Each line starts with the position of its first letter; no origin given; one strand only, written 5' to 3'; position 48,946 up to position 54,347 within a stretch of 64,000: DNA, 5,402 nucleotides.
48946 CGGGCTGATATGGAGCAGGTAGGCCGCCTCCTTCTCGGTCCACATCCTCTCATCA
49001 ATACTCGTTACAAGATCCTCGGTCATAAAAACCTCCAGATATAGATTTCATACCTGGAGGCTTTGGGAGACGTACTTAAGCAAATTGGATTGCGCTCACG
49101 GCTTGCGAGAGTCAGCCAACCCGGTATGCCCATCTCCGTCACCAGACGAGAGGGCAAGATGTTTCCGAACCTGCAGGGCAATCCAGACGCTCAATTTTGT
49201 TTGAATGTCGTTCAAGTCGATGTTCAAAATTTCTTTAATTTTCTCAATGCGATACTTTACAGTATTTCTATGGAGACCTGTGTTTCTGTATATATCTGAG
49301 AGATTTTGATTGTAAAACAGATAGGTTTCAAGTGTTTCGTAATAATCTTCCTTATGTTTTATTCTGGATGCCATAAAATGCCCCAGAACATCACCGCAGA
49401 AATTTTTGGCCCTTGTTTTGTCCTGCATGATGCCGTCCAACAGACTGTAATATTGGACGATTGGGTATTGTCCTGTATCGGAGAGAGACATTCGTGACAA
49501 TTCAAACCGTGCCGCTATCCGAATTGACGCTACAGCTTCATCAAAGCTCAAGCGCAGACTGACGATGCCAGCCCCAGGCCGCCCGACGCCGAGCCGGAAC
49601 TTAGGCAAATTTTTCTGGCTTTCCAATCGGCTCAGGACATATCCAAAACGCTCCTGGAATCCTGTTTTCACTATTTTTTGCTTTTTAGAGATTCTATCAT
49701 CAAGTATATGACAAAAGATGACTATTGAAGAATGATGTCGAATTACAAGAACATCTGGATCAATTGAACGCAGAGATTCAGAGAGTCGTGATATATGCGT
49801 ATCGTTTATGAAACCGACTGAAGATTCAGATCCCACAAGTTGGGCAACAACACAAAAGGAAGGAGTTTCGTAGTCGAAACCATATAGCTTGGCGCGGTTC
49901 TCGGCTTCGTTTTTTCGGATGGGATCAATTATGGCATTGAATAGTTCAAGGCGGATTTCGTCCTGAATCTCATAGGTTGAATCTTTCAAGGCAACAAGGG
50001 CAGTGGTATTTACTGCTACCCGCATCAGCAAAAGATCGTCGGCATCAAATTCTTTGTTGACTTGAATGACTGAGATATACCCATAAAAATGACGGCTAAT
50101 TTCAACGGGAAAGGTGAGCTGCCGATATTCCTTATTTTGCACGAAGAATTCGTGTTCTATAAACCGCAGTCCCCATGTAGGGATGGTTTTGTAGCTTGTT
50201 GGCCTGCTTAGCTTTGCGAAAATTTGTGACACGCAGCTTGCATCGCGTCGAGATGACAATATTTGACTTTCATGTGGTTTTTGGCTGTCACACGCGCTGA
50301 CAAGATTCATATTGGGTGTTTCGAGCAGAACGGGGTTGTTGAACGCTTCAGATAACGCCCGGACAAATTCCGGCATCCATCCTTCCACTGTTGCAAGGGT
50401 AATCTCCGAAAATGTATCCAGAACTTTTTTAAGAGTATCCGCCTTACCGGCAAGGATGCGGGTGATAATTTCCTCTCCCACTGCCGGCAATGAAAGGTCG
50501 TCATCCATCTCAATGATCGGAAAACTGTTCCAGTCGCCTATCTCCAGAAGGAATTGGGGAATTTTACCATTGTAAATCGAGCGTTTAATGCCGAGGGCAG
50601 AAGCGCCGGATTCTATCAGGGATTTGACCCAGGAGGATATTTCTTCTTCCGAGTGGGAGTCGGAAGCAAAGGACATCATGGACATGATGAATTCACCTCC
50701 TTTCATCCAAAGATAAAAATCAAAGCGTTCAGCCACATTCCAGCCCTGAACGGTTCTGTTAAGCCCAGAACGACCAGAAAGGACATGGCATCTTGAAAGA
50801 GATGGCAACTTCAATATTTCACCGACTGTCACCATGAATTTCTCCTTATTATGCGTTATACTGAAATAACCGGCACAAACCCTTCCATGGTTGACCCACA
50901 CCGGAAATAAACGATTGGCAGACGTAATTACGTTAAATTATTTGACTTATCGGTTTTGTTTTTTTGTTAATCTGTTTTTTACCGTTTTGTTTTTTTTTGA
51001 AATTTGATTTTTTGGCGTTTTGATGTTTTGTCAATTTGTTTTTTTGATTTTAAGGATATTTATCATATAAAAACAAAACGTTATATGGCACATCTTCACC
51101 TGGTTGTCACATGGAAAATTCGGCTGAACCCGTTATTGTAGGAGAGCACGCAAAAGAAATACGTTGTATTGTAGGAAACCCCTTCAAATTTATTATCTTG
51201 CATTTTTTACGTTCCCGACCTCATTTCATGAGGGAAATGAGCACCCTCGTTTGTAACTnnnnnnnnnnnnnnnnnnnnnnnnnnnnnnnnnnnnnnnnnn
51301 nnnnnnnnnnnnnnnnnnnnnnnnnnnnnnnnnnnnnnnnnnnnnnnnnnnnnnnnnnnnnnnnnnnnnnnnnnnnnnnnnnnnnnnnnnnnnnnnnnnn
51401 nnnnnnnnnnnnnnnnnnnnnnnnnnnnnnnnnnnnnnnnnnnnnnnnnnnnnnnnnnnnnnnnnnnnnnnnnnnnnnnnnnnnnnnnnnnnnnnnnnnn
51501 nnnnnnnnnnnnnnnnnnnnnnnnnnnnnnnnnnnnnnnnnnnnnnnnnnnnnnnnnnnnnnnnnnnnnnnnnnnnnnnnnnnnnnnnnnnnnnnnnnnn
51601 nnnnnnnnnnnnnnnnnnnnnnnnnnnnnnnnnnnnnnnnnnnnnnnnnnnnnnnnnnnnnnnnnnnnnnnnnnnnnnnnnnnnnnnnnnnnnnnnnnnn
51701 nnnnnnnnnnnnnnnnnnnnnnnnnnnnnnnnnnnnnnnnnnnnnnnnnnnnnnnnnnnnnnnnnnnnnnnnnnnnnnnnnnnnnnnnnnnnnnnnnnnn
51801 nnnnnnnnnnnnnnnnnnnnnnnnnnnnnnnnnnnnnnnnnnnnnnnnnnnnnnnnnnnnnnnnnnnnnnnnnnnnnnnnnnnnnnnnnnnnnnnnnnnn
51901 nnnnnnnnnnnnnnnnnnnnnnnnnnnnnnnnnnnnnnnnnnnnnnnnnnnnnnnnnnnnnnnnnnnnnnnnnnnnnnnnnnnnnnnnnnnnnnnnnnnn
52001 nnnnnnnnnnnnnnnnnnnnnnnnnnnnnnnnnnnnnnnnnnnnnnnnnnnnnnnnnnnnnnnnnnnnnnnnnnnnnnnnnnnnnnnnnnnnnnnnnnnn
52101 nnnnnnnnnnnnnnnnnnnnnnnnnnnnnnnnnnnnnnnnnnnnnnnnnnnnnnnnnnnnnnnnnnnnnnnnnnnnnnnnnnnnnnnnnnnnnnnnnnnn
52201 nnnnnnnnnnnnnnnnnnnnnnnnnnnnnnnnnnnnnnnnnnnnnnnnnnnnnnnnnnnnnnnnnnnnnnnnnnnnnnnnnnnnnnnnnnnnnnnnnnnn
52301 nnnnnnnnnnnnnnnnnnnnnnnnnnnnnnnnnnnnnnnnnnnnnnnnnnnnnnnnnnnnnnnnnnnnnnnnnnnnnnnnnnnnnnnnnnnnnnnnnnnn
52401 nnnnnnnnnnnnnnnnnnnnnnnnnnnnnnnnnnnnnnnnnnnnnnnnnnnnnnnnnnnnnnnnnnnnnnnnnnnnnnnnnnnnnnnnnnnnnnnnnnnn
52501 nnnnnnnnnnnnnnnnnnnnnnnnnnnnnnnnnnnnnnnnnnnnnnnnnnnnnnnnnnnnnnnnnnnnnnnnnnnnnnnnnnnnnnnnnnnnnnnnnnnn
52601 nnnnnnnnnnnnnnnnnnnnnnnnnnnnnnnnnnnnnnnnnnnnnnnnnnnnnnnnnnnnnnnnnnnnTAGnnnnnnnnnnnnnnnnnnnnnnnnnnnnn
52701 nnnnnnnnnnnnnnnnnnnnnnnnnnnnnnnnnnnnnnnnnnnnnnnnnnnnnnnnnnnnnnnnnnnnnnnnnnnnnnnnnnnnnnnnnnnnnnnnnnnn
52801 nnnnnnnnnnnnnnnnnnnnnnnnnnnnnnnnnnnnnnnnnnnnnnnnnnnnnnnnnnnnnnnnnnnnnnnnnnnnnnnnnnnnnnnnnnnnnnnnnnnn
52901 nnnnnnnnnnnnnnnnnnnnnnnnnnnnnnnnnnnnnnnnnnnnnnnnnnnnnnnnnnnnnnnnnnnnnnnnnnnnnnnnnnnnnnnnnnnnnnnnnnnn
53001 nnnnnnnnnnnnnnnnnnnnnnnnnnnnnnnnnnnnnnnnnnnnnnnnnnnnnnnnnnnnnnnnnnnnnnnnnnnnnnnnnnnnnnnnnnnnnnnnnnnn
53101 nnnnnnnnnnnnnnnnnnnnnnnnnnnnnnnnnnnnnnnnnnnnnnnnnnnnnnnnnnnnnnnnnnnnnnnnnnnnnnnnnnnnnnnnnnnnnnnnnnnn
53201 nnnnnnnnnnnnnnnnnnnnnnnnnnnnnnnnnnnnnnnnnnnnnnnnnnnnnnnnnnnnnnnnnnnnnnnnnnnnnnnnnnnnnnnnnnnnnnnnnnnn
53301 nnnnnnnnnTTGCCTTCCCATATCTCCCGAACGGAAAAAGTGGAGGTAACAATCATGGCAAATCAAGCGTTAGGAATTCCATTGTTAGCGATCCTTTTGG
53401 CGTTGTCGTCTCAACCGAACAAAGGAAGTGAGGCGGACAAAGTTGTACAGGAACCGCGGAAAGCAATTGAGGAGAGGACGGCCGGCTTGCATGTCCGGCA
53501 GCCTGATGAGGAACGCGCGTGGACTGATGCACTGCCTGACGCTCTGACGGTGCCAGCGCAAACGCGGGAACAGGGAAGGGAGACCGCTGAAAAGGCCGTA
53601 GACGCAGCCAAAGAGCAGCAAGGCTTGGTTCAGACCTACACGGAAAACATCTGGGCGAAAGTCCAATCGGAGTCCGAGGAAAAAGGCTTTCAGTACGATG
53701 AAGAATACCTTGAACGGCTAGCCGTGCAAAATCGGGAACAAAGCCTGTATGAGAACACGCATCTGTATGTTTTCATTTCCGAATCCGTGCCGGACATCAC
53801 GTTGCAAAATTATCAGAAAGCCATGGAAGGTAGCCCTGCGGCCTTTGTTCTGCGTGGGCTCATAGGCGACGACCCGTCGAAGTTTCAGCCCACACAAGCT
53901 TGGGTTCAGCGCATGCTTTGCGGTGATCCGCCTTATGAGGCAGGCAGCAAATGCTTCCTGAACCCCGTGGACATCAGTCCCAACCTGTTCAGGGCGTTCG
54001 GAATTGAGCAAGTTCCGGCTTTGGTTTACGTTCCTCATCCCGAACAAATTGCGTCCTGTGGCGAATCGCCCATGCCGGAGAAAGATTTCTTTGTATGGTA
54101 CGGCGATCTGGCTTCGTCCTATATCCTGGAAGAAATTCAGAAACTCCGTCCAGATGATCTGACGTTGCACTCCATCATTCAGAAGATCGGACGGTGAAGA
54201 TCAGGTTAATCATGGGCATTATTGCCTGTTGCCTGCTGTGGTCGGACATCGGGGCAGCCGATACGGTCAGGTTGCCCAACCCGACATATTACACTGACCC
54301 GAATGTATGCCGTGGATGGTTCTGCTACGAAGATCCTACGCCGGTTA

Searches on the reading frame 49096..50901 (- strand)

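Call 35: search_protein_families(library=pfam, proteins=[window:49096-50901:-])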
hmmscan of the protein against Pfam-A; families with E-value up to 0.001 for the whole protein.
window:49096-50901:- (601 aa): 3 families
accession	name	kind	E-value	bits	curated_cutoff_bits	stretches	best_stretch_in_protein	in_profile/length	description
PF07905.16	PucR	-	2.1e-21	76.9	33.5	1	28-149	1-118/118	Purine catabolism regulatory protein-like family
PF13556.12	HTH_30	-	4.7e-17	62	27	1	521-577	2-58/59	PucR C-terminal helix-turn-helix domain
PF17853.6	GGDEF_2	-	3.3e-12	47.1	24.5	1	332-462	7-116/116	GGDEF-like domain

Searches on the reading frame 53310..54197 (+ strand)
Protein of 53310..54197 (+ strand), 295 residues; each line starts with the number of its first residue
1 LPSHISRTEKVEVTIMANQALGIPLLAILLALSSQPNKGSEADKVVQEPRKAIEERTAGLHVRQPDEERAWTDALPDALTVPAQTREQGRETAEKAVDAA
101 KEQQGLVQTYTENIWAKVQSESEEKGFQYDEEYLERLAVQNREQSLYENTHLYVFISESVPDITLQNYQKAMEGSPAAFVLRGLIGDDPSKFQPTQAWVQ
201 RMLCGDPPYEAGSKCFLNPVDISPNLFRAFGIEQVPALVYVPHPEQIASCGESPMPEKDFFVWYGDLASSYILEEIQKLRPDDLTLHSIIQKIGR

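Call 70: search_protein_families(library=pfam, proteins=[window:53310-54197:+], max_evalue=0.00001)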
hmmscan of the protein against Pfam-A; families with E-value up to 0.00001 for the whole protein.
window:53310-54197:+ (295 aa): 1 family
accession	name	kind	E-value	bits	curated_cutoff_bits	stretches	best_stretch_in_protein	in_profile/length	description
PF09673.15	TrbC_Ftype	-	1.1e-18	67.7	24.2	1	154-276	1-111/111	Type-F conjugative transfer system pilin assembly protein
